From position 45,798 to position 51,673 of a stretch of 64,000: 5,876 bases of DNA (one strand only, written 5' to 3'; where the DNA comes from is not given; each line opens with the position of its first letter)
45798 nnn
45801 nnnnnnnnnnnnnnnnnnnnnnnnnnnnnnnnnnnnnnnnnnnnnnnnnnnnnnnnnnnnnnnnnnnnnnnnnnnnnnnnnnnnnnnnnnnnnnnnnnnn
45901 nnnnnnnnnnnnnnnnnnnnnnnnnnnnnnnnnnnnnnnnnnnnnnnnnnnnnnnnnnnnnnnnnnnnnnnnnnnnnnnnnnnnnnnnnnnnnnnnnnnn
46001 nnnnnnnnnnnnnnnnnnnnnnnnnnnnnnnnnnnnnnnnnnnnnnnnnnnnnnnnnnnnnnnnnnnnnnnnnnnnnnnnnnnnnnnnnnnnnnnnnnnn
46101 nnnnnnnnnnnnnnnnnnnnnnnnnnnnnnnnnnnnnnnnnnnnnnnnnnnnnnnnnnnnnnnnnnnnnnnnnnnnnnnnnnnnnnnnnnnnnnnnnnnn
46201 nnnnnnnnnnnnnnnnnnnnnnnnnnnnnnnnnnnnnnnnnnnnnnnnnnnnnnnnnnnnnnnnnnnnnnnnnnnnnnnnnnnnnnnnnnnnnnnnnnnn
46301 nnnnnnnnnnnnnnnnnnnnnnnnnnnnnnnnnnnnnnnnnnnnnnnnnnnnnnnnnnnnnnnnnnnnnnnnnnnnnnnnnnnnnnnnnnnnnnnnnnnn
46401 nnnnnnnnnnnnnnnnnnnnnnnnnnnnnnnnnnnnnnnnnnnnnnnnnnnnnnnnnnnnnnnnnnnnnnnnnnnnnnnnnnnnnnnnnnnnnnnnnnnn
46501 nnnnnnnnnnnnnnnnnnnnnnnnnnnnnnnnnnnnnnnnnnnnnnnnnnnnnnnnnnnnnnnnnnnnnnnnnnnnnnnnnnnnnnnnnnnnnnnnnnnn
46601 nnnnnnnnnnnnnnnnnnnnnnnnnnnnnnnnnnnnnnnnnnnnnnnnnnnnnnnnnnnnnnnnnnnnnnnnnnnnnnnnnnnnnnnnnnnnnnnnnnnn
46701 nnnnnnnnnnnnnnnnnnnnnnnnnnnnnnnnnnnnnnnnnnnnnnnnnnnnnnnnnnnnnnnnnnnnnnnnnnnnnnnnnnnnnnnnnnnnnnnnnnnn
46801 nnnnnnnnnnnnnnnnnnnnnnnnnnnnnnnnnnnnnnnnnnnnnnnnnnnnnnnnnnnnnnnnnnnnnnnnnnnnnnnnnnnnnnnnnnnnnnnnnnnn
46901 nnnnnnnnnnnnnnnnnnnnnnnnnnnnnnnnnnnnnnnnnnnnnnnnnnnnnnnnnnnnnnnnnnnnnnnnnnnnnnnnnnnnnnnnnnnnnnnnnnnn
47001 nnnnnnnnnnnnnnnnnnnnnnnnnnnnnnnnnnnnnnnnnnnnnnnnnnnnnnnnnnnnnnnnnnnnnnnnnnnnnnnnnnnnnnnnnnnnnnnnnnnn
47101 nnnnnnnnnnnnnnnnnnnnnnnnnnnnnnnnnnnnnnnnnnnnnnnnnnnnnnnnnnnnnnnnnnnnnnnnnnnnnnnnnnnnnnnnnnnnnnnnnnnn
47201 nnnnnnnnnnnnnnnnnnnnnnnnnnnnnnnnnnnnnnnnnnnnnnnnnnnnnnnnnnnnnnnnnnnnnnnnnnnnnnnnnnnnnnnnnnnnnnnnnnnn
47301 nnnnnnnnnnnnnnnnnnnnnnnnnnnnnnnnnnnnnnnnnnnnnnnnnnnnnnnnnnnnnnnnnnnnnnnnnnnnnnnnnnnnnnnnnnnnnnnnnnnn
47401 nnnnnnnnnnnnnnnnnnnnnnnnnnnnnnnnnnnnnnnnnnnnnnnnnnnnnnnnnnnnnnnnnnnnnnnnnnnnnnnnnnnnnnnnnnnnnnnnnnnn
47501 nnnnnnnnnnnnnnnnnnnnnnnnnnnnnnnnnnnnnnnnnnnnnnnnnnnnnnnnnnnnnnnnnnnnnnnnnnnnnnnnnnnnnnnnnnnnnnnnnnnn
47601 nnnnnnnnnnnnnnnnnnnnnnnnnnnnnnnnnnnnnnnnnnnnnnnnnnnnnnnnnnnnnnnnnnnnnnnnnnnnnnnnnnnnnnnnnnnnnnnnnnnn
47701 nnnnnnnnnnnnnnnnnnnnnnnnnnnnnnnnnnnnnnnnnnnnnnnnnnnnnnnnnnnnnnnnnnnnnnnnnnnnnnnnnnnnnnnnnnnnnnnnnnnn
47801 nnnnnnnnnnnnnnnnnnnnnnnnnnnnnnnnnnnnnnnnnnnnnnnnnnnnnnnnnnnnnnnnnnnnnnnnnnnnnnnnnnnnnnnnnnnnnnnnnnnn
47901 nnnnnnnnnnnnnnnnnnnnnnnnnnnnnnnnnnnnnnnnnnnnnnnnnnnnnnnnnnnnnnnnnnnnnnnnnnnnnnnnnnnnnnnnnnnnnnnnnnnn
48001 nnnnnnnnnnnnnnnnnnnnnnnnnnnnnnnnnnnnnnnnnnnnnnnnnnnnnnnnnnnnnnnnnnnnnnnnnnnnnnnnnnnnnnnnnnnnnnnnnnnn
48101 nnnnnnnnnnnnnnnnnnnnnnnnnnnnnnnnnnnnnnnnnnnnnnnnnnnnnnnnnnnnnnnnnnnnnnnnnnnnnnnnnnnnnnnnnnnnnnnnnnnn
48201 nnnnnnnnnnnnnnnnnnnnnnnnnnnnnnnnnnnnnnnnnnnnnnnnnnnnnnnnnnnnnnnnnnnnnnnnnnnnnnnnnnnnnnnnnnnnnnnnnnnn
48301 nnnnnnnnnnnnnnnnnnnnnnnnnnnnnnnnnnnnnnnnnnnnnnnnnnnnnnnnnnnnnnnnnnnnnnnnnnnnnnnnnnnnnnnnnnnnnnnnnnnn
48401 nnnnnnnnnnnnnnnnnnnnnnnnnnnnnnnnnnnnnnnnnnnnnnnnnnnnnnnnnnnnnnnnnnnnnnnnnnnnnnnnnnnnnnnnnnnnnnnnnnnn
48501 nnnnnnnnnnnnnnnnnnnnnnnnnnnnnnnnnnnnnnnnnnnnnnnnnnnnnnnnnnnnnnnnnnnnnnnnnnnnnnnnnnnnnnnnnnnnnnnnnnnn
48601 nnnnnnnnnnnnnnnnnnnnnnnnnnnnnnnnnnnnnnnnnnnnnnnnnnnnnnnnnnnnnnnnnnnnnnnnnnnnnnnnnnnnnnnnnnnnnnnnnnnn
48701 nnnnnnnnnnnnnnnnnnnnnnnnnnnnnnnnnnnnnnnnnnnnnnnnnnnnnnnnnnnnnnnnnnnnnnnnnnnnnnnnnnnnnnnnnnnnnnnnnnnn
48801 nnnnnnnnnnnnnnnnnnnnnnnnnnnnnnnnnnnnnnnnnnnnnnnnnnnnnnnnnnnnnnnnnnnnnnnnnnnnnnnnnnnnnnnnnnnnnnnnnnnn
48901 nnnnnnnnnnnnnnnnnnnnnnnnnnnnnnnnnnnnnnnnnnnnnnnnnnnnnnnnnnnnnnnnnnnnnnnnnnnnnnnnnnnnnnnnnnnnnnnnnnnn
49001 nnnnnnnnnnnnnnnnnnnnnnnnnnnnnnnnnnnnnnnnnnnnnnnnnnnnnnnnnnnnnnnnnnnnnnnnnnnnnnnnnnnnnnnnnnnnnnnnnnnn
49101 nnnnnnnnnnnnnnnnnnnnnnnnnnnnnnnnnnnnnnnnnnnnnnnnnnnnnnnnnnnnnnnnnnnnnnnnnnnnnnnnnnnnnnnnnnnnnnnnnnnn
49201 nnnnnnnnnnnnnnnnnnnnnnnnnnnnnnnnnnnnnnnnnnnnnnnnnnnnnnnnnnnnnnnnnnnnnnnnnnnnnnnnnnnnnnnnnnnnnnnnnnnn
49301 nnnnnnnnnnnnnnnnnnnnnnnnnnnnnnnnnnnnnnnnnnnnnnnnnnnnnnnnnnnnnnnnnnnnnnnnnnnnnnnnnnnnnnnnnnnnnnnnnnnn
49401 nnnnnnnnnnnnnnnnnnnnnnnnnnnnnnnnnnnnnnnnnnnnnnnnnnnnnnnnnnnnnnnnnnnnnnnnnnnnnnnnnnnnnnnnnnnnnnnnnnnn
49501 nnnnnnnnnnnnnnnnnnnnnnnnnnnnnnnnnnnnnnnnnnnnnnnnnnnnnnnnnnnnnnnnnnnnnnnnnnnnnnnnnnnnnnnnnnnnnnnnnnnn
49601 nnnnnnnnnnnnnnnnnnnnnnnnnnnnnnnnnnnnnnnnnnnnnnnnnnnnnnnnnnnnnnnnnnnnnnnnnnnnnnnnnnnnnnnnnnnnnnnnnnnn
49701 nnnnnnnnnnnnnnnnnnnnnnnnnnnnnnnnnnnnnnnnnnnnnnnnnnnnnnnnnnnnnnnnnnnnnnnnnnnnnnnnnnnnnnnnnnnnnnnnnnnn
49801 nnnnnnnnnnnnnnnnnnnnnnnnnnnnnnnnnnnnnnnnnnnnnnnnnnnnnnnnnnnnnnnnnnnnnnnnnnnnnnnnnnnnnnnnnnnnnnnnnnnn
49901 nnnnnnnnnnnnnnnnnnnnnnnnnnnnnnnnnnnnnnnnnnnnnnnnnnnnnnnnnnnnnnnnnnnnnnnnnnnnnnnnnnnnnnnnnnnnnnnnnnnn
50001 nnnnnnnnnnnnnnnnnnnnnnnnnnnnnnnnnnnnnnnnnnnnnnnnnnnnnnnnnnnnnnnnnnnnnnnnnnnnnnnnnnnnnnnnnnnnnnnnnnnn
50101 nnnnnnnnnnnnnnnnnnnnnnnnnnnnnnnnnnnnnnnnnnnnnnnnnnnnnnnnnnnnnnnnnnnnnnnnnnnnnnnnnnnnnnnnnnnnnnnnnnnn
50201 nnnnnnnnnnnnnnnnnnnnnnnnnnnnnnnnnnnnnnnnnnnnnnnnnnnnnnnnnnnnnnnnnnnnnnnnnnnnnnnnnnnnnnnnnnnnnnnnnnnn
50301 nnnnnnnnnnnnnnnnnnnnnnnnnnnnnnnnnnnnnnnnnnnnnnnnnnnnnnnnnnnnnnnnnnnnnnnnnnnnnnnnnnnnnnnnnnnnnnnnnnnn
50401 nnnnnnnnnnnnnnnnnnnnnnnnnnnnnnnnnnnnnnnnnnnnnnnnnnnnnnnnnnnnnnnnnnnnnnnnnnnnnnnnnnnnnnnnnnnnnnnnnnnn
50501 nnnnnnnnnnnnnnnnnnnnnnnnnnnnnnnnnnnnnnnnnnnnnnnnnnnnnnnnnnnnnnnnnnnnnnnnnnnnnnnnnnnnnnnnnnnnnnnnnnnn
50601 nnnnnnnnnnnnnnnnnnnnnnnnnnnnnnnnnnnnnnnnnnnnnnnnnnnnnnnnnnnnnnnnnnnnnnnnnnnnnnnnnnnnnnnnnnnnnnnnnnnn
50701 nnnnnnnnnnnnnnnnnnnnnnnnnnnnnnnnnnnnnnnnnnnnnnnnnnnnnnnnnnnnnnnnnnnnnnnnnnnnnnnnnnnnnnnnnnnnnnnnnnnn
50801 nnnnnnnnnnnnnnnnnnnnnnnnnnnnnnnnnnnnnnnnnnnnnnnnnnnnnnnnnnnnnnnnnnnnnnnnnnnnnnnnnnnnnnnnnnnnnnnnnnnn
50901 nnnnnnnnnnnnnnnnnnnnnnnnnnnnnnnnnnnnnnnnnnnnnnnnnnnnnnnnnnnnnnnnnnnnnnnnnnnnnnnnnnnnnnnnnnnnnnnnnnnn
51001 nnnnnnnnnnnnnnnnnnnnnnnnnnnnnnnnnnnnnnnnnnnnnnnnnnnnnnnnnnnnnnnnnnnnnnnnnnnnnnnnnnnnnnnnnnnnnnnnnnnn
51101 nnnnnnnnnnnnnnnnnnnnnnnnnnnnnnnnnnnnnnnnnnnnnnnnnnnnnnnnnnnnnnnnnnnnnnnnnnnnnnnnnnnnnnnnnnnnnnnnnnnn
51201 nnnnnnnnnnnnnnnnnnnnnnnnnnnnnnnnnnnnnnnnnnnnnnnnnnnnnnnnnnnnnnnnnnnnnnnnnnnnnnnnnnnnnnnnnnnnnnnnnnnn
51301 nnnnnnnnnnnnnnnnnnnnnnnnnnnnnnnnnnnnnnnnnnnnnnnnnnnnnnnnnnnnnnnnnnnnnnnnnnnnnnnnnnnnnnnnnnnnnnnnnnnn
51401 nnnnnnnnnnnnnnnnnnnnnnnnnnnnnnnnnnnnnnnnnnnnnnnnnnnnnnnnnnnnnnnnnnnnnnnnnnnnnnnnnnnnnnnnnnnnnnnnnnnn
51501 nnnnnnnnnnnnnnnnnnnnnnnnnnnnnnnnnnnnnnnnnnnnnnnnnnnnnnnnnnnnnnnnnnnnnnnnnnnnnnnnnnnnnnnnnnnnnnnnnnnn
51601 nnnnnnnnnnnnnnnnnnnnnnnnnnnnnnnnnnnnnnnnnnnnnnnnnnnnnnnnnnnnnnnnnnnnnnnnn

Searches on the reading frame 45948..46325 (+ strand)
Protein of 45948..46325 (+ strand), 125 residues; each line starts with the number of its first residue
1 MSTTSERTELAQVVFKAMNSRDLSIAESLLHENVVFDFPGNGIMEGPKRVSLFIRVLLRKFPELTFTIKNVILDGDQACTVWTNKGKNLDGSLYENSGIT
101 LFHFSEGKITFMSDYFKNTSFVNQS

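Call 48: search_protein_families(library=pfam, max_evalue=0.001, proteins=[window:45948-46325:+])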
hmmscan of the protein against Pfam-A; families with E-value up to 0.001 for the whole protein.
window:45948-46325:+ (125 aa): 2 families
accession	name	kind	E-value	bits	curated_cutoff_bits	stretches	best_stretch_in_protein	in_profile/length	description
PF12680.13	SnoaL_2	-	8.9e-18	65.2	27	1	15-110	5-100/102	SnoaL-like domain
PF07366.18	SnoaL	-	5.7e-13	49.2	28.4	1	12-111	5-112/126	SnoaL-like polyketide cyclase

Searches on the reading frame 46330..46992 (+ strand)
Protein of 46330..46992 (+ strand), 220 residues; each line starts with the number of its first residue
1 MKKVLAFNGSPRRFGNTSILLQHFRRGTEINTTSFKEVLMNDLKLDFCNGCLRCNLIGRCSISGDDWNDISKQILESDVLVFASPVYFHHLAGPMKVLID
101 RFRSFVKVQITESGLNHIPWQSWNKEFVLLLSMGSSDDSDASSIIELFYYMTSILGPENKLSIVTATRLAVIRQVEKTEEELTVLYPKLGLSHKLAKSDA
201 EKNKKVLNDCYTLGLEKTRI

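Call 48: search_protein_families(library=pfam, max_evalue=0.001, proteins=[window:46330-46992:+])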
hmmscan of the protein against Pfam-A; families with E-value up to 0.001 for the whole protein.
window:46330-46992:+ (220 aa): 2 families
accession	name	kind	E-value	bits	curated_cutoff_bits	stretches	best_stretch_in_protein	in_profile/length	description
PF03358.20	FMN_red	-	3.6e-17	62.8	24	1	3-138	2-119/152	NADPH-dependent FMN reductase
PF02525.22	Flavodoxin_2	-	8.3e-06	26.1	27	1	2-155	1-162/198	Flavodoxin-like fold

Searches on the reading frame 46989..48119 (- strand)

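Call 48: search_protein_families(library=pfam, max_evalue=0.001, proteins=[window:46989-48119:-])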
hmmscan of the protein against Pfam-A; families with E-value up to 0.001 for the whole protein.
window:46989-48119:- (376 aa): 3 families
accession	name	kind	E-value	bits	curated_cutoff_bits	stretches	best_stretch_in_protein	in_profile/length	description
PF12706.13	Lactamase_B_2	-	1.6e-45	155.6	27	1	127-323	2-200/200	Beta-lactamase superfamily domain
PF13483.12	Lactamase_B_3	-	5.6e-16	59.4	24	1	110-322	1-160/160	Beta-lactamase superfamily domain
PF00753.33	Lactamase_B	-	9.1e-05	22.9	22.7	1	112-175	2-56/196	Metallo-beta-lactamase superfamily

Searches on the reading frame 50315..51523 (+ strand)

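Call 48: search_protein_families(library=pfam, max_evalue=0.001, proteins=[window:50315-51523:+])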
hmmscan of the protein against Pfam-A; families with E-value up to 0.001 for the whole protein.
window:50315-51523:+ (402 aa): 2 families
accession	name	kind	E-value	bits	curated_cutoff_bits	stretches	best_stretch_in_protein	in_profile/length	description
PF13437.12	HlyD_3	-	2.4e-07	31.9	22.2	1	194-287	1-96/106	HlyD family secretion protein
PF16576.10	HlyD_D23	-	1.9e-05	24.5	30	1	159-288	78-205/214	Barrel-sandwich domain of CusB or HlyD membrane-fusion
